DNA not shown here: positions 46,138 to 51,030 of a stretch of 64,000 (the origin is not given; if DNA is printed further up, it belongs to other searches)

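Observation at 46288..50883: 1531-aa GH127-GH92-CHB_HEX_C-PA14 fusion: two unrelated exo-glycosidase families in one lipoprotein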

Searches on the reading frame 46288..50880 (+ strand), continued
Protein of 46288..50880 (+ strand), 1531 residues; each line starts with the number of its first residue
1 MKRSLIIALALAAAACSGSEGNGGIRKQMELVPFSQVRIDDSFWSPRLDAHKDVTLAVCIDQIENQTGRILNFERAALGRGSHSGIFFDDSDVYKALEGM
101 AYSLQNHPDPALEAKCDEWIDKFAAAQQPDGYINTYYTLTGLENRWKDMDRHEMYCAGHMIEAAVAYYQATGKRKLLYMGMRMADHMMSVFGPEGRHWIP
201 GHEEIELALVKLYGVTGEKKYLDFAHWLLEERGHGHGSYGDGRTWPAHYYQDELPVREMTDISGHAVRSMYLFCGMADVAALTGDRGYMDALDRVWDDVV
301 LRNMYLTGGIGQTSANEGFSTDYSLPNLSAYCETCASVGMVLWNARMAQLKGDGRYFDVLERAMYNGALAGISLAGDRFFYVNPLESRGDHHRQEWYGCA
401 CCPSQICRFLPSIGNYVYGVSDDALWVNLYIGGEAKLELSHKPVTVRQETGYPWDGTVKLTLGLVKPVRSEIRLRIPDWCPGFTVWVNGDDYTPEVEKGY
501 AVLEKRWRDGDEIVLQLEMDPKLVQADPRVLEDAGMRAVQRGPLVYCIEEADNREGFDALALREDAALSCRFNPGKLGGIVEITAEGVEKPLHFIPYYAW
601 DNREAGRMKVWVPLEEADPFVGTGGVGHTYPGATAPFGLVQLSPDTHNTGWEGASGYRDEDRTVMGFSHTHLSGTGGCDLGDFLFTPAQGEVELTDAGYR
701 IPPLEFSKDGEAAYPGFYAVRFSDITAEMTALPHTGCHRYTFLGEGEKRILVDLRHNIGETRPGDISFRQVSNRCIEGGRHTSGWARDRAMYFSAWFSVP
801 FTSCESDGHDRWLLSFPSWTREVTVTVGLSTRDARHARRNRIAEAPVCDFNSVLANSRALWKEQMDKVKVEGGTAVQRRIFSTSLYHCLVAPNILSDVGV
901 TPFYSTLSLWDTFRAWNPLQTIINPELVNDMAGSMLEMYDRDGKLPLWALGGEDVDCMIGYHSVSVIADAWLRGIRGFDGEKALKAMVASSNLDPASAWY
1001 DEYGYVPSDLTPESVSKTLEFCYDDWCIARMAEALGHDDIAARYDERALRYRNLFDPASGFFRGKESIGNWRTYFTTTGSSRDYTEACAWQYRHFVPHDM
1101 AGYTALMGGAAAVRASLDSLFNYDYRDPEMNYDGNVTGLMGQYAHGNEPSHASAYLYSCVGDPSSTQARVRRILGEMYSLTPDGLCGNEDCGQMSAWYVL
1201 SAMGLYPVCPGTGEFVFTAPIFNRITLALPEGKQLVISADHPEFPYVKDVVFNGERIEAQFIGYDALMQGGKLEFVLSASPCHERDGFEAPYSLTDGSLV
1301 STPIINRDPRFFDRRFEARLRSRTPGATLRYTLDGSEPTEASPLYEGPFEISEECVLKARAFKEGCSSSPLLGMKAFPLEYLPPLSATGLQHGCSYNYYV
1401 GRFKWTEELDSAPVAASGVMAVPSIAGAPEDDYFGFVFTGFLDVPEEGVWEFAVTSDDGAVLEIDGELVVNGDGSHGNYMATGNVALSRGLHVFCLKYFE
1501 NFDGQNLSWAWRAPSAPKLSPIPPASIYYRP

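Call 12: find_homologous_proteins(query=window:46288-50880:+, max_evalue=1e-50)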
Query window:46288-50880:+ (1531 aa): 681 proteins with E <= 1e-50 among 8000 candidates; the best 120 are listed.
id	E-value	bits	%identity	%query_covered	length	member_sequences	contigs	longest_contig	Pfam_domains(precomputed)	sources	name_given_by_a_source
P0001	0.0e+0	3564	97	100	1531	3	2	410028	PF20736.3,PF17678.8,PF07971.19,PF07691.18,PF13287.13,PF13290.14,PF20737.3,PF07944.19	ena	-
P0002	0.0e+0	1062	43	40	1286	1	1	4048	PF20736.3,PF07470.20,PF20737.3,PF07944.19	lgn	-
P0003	0.0e+0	1051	45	38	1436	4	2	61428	PF20736.3,PF20737.3,PF07944.19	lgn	-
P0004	0.0e+0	1050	44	38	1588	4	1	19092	PF20736.3,PF00754.32,PF22633.4,PF07470.20,PF20737.3,PF07944.19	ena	-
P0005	2.2e-292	991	64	40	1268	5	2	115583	PF20736.3,PF20737.3,PF07944.19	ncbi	-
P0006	2.2e-275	935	42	38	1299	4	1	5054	PF20736.3,PF20737.3,PF07944.19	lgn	-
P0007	1.4e-266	906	64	39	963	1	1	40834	PF20736.3,PF13859.13,PF24316.2,PF20737.3,PF07944.19,PF21471.4,PF02012.27,PF15902.13,PF13088.13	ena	-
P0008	3.6e-265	901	64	39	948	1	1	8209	PF20736.3,PF04909.21,PF20737.3,PF07944.19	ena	-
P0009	9.4e-261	887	64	39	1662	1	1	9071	PF20736.3,PF00754.32,PF17132.10,PF20737.3,PF07944.19,PF22666.3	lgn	-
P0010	3.8e-251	855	62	38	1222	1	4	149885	PF01839.30,PF20736.3,PF13517.13,PF20737.3,PF07944.19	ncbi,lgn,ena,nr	ncbi:MAG: glycoside hydrolase family 127 protein [Prevotella sp.]|nr:glycoside hydrolase family 127 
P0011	1.5e-246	839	49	54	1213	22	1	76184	PF01839.30,PF12256.15,PF20736.3,PF13517.13,PF20737.3,PF07944.19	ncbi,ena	-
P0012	2.0e-246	839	59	40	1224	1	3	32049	PF01839.30,PF20736.3,PF13517.13,PF20737.3,PF07944.19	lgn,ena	-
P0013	1.9e-244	832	57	40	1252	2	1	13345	PF20736.3,PF20737.3,PF07944.19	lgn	-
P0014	3.4e-244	832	58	38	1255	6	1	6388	PF20736.3,PF07470.20,PF20737.3,PF07944.19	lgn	-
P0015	3.9e-244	831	60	40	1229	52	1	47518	PF01839.30,PF20736.3,PF13517.13,PF20737.3,PF07944.19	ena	-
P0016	7.9e-243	827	58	38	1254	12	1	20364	PF20736.3,PF20737.3,PF07944.19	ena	-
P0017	5.5e-242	824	59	40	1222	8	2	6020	PF01839.30,PF12256.15,PF20736.3,PF13517.13,PF20737.3,PF07944.19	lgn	-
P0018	3.0e-241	822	58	40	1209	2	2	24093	PF01839.30,PF20736.3,PF13517.13,PF20737.3,PF07944.19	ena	-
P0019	1.2e-240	820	60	39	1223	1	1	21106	PF01839.30,PF20736.3,PF13517.13,PF20737.3,PF07944.19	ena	-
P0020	3.0e-240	819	56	40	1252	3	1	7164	PF20736.3,PF20737.3,PF07944.19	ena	-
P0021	6.4e-240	817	60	39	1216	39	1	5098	PF01839.30,PF20736.3,PF13517.13,PF20737.3,PF07944.19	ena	-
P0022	8.0e-239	814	55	40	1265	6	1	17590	PF20736.3,PF20737.3,PF07944.19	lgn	-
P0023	1.0e-238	813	57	38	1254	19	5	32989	PF20736.3,PF20737.3,PF07944.19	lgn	-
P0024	7.4e-237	807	57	40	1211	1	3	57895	PF01839.30,PF12256.15,PF20736.3,PF13517.13,PF20737.3,PF07944.19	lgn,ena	-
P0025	9.4e-237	807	55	40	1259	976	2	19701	PF20736.3,PF20737.3,PF07944.19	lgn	-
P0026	2.2e-233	796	52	40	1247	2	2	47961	PF20736.3,PF20737.3,PF07944.19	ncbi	-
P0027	1.4e-226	773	38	45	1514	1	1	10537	PF17678.8,PF07971.19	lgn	-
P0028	3.4e-225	769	55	38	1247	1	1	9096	PF20736.3,PF20737.3,PF07944.19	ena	-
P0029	2.3e-223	763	55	40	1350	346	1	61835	PF20736.3,PF01915.28,PF20737.3,PF07944.19,PF14310.13,PF00933.28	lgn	-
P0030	5.0e-214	732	53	40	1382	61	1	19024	PF02837.25,PF20736.3,PF16355.12,PF20737.3,PF07944.19,PF02836.24,PF00703.28,PF18565.8,PF22666.3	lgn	-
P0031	2.4e-212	726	53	38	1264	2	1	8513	PF20736.3,PF20737.3,PF07944.19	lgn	-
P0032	3.4e-207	709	52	40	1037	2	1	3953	PF20736.3,PF20737.3,PF07944.19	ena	-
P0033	2.0e-205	703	51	40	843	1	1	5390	PF20736.3,PF20737.3,PF07944.19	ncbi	-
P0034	6.1e-204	698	51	40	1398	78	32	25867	PF02837.25,PF20736.3,PF13364.13,PF16355.12,PF20737.3,PF07944.19,PF02836.24,PF00703.28,PF18565.8,PF22666.3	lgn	-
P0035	2.2e-200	686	47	40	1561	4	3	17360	PF20736.3,PF07470.20,PF20737.3,PF07944.19,PF16375.12,PF20620.5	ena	-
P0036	6.3e-199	682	52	40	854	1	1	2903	PF20736.3,PF20737.3,PF07944.19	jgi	jgi:DUF1680 family protein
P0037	4.5e-198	679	46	39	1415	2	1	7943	PF20736.3,PF20737.3,PF07944.19,PF03663.21,PF16375.12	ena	-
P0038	4.7e-197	675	44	41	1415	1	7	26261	PF20736.3,PF20737.3,PF07944.19,PF03663.21,PF16375.12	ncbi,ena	-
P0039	6.0e-195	668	50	38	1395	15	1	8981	PF02837.25,PF20736.3,PF20737.3,PF07944.19,PF02836.24,PF00703.28,PF22666.3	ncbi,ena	-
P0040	7.9e-195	668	41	40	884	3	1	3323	PF20736.3,PF20737.3,PF07944.19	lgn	-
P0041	8.9e-193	661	49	39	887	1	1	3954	PF20736.3,PF00754.32,PF20737.3,PF07944.19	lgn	-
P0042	9.2e-191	655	50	40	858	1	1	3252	PF20736.3,PF20737.3,PF07944.19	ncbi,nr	ncbi:MAG: glycoside hydrolase family 127 protein [Verrucomicrobiae bacterium]|nr:glycoside hydrolase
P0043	2.0e-190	653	42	40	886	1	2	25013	PF20736.3,PF07691.18,PF13287.13,PF07470.20,PF13290.14,PF20737.3,PF07944.19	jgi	-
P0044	1.5e-189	651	49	37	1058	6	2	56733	PF20736.3,PF20737.3,PF07944.19,PF01663.28,PF16347.11,PF00884.29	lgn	-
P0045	4.4e-188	646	49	40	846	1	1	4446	PF20736.3,PF00754.32,PF20737.3,PF07944.19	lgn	-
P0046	6.5e-187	642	50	39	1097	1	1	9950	PF20736.3,PF22847.3,PF00251.27,PF20737.3,PF04041.20,PF07944.19,PF04616.21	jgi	jgi:DUF1680 family protein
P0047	1.1e-186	641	44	39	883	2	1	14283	PF20736.3,PF07691.18,PF13287.13,PF07470.20,PF13290.14,PF20737.3,PF07944.19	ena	-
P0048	5.7e-186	639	42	40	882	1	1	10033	PF20736.3,PF07691.18,PF13287.13,PF07470.20,PF13290.14,PF20737.3,PF07944.19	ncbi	-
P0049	8.7e-185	635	45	42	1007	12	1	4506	PF20736.3,PF20737.3,PF07944.19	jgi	-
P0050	3.3e-184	633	53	31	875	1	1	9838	PF20736.3,PF20737.3,PF07944.19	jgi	jgi:DUF1680 family protein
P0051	2.5e-183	630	48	40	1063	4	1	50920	PF20736.3,PF07470.20,PF20737.3,PF07944.19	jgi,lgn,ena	-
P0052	7.3e-183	628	46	39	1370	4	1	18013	PF20736.3,PF18582.7,PF20737.3,PF07944.19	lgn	-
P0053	3.4e-182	626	47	40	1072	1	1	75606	PF20736.3,PF12697.14,PF20737.3,PF00561.27,PF07944.19,PF12146.16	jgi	jgi:DUF1680 family protein/pimeloyl-ACP methyl ester carboxylesterase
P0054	6.7e-181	622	45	38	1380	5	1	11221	PF20736.3,PF20737.3,PF07944.19,PF16375.12,PF20620.5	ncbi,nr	ncbi:MAG: hypothetical protein GTN53_34960 [Candidatus Aminicenantes bacterium]|nr:hypothetical prot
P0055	7.2e-181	622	46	41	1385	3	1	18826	PF20736.3,PF18582.7,PF20737.3,PF07944.19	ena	-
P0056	8.6e-181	621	48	38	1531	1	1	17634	PF02837.25,PF20736.3,PF20737.3,PF07944.19,PF02836.24,PF00703.28,PF22666.3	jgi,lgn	-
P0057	2.5e-180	620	49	38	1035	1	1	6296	PF20736.3,PF13653.13,PF20737.3,PF07944.19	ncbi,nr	ncbi:MAG TPA: beta-L-arabinofuranosidase domain-containing protein [Pirellulales bacterium]|nr:beta-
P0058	3.1e-180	620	46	40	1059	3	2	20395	PF20736.3,PF07470.20,PF20737.3,PF07944.19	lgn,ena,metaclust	metaclust:\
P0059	5.8e-180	619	45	38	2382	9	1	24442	PF20736.3,PF06964.19,PF20737.3,PF07944.19,PF22848.3,PF16375.12,PF20620.5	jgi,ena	-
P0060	6.2e-180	619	46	39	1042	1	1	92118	PF20736.3,PF20737.3,PF07944.19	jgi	jgi:uncharacterized protein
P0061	1.9e-178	614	48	38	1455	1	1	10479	PF02837.25,PF20736.3,PF20737.3,PF07944.19,PF02836.24,PF00703.28,PF22666.3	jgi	jgi:DUF1680 family protein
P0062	2.0e-178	614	47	40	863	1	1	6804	PF20736.3,PF20737.3,PF07944.19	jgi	jgi:DUF1680 family protein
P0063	2.9e-178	613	49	38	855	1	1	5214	PF20736.3,PF20737.3,PF07944.19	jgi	-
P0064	5.5e-178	612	47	40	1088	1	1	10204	PF02837.25,PF20736.3,PF20737.3,PF07944.19,PF00703.28,PF22666.3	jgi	jgi:DUF1680 family protein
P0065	7.6e-178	612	53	31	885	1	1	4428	PF20736.3,PF20737.3,PF07944.19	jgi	jgi:DUF1680 family protein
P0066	5.6e-177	609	43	40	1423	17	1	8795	PF20736.3,PF07470.20,PF20737.3,PF07944.19,PF16375.12,PF20620.5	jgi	jgi:DUF1680 family protein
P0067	1.3e-176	608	40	40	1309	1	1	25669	PF14871.13,PF20736.3,PF07691.18,PF13287.13,PF13290.14,PF20737.3,PF01120.24,PF07944.19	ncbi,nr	ncbi:MAG: glycoside hydrolase family 127 protein [Bacteroidota bacterium]|nr:glycoside hydrolase fam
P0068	1.6e-176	607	43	40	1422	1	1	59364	PF20736.3,PF20737.3,PF07944.19,PF16375.12,PF20620.5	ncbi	-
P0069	1.8e-176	607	44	38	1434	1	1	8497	PF20736.3,PF07470.20,PF20737.3,PF07944.19,PF20620.5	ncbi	-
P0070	2.9e-176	607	46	40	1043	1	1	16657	PF20736.3,PF20737.3,PF07944.19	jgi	jgi:DUF1680 family protein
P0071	7.1e-176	605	42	40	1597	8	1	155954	PF20736.3,PF00754.32,PF07470.20,PF20737.3,PF07944.19,PF16375.12,PF20620.5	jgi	-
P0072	1.5e-175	604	44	38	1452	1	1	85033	PF20736.3,PF07470.20,PF20737.3,PF07944.19,PF16375.12,PF20620.5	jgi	jgi:DUF1680 family protein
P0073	2.7e-175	603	46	40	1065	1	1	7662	PF20736.3,PF20737.3,PF07944.19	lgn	-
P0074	5.6e-175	602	44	38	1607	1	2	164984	PF20736.3,PF00754.32,PF22633.4,PF20737.3,PF07944.19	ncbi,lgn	-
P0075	7.7e-175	602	45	40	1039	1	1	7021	PF20736.3,PF07470.20,PF20737.3,PF07944.19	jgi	jgi:hypothetical protein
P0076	1.7e-174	601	45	40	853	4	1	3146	PF20736.3,PF20737.3,PF07944.19,PF03663.21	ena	-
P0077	2.3e-174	600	44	40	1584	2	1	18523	PF20736.3,PF00754.32,PF20737.3,PF07944.19,PF16375.12,PF20620.5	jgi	jgi:DUF1680 family protein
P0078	3.3e-174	600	52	30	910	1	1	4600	PF20736.3,PF20737.3,PF07944.19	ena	-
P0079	6.6e-174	599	41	39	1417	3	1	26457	PF20736.3,PF07470.20,PF20737.3,PF07944.19,PF16375.12,PF20620.5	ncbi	ncbi:MAG: glycoside hydrolase family 127 protein [Candidatus Aminicenantes bacterium]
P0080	9.1e-174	598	47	38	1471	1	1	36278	PF20736.3,PF20737.3,PF07944.19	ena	-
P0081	9.5e-174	598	43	38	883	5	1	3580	PF20736.3,PF07691.18,PF13287.13,PF13290.14,PF20737.3,PF07944.19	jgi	jgi:DUF1680 family protein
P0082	1.0e-173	598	45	41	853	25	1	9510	PF20736.3,PF20737.3,PF07944.19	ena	-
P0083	1.5e-173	598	40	38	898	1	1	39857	PF20736.3,PF07691.18,PF13287.13,PF13290.14,PF20737.3,PF07944.19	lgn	-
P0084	2.4e-173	597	44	38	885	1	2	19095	PF20736.3,PF07691.18,PF20737.3,PF07944.19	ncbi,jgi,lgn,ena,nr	ncbi:MAG: glycoside hydrolase family 127 protein [Bacteroidetes bacterium]|nr:MAG: glycoside hydrola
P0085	2.4e-173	597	44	38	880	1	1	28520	PF20736.3,PF07691.18,PF13287.13,PF20737.3,PF07944.19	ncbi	ncbi:MAG: beta-L-arabinofuranosidase domain-containing protein [bacterium]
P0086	4.8e-172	593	46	38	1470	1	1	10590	PF20736.3,PF20737.3,PF07944.19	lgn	-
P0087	5.4e-172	592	46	38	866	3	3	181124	PF20736.3,PF06439.19,PF20737.3,PF07944.19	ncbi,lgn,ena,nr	ncbi:MAG: glycoside hydrolase family 127 protein [Planctomycetes bacterium]|nr:glycoside hydrolase f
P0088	9.3e-172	592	42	38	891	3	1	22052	PF20736.3,PF07691.18,PF13287.13,PF13290.14,PF20737.3,PF07944.19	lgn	-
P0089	1.4e-171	591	42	40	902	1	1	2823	PF20736.3,PF07691.18,PF20737.3,PF07944.19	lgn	-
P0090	1.9e-171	591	41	40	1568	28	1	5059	PF20736.3,PF00754.32,PF22633.4,PF20737.3,PF07944.19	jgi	jgi:DUF1680 family protein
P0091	2.9e-171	590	40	43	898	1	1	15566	PF20736.3,PF07691.18,PF13287.13,PF13290.14,PF20737.3,PF07944.19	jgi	jgi:DUF1680 family protein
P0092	6.4e-171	589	46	38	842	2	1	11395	PF20736.3,PF20737.3,PF07944.19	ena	-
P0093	8.2e-171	588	43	39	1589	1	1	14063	PF20736.3,PF07470.20,PF20737.3,PF07944.19,PF16375.12,PF20620.5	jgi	jgi:DUF1680 family protein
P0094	9.0e-171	588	45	39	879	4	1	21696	PF20736.3,PF20737.3,PF07944.19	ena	-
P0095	5.5e-170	586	45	38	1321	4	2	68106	PF20736.3,PF20737.3,PF07944.19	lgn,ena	-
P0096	1.3e-168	581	42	40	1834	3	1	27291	PF20736.3,PF13385.14,PF20737.3,PF07944.19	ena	-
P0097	1.5e-168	581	44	40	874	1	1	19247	PF20736.3,PF20737.3,PF07944.19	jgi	jgi:DUF1680 family protein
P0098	1.9e-167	577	44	38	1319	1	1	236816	PF20736.3,PF20737.3,PF07944.19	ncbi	-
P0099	2.0e-167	577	44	40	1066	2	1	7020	PF20736.3,PF01263.27,PF20737.3,PF07944.19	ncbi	-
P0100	3.0e-167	577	45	38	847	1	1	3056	PF20736.3,PF00754.32,PF20737.3,PF07944.19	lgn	-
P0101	2.0e-166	574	44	38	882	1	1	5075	PF20736.3,PF07691.18,PF07470.20,PF20737.3,PF07944.19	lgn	-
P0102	2.2e-166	574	43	40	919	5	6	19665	PF20736.3,PF07691.18,PF07470.20,PF20737.3,PF07944.19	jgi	-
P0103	4.0e-166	573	44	38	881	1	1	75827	PF20736.3,PF07691.18,PF20737.3,PF07944.19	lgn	-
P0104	7.0e-166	572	43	38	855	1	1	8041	PF20736.3,PF20737.3,PF07944.19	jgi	jgi:hypothetical protein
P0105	8.6e-166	572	45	38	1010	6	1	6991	PF20736.3,PF01263.27,PF20737.3,PF07944.19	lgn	-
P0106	1.0e-165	572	41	46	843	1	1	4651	PF20736.3,PF20737.3,PF07944.19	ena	-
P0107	1.6e-165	571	44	38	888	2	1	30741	PF20736.3,PF07691.18,PF20737.3,PF07944.19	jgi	-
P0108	1.8e-165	571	43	41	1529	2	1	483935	PF02837.25,PF20736.3,PF00754.32,PF20737.3,PF07944.19,PF02836.24,PF00703.28,PF22666.3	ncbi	-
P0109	2.3e-165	570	46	39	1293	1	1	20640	PF20736.3,PF13229.13,PF07470.20,PF20737.3,PF07944.19,PF05048.20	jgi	-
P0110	7.8e-165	569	46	36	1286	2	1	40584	PF20736.3,PF20737.3,PF07944.19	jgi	jgi:DUF1680 family protein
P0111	1.1e-164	568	44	40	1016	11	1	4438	PF20736.3,PF01263.27,PF20737.3,PF07944.19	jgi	jgi:DUF1680 family protein/galactose mutarotase-like enzyme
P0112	2.0e-164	567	42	39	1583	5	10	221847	PF20736.3,PF00754.32,PF07470.20,PF20737.3,PF07944.19,PF20620.5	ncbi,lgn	-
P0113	3.2e-164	567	42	38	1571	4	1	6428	PF20736.3,PF00754.32,PF20737.3,PF07944.19,PF03663.21,PF20620.5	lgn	-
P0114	3.8e-164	566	42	39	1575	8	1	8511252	PF20736.3,PF00754.32,PF20737.3,PF07944.19,PF16375.12,PF20620.5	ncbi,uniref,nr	ncbi:beta-L-arabinofuranosidase domain-containing protein [Chitinophaga oryzae]|uniref:beta-L-arabin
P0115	8.0e-164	565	44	38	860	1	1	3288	PF20736.3,PF20737.3,PF07944.19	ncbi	ncbi:MAG: glycoside hydrolase family 127 protein, partial [Phycisphaerales bacterium JB038]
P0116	9.4e-164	565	40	40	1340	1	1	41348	PF20736.3,PF00754.32,PF07470.20,PF20737.3,PF07944.19,PF20620.5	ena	-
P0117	2.3e-163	564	42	38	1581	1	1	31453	PF20736.3,PF00754.32,PF07470.20,PF20737.3,PF07944.19,PF20620.5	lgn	-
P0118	2.5e-163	564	44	40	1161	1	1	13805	PF20736.3,PF00754.32,PF22244.3,PF07470.20,PF20737.3,PF07944.19,PF03663.21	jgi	jgi:DUF1680 family protein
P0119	2.7e-163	564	47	38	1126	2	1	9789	PF20736.3,PF03633.21,PF20737.3,PF07944.19,PF22422.3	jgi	-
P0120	1.0e-162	562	43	39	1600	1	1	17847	PF20736.3,PF20737.3,PF07944.19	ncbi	-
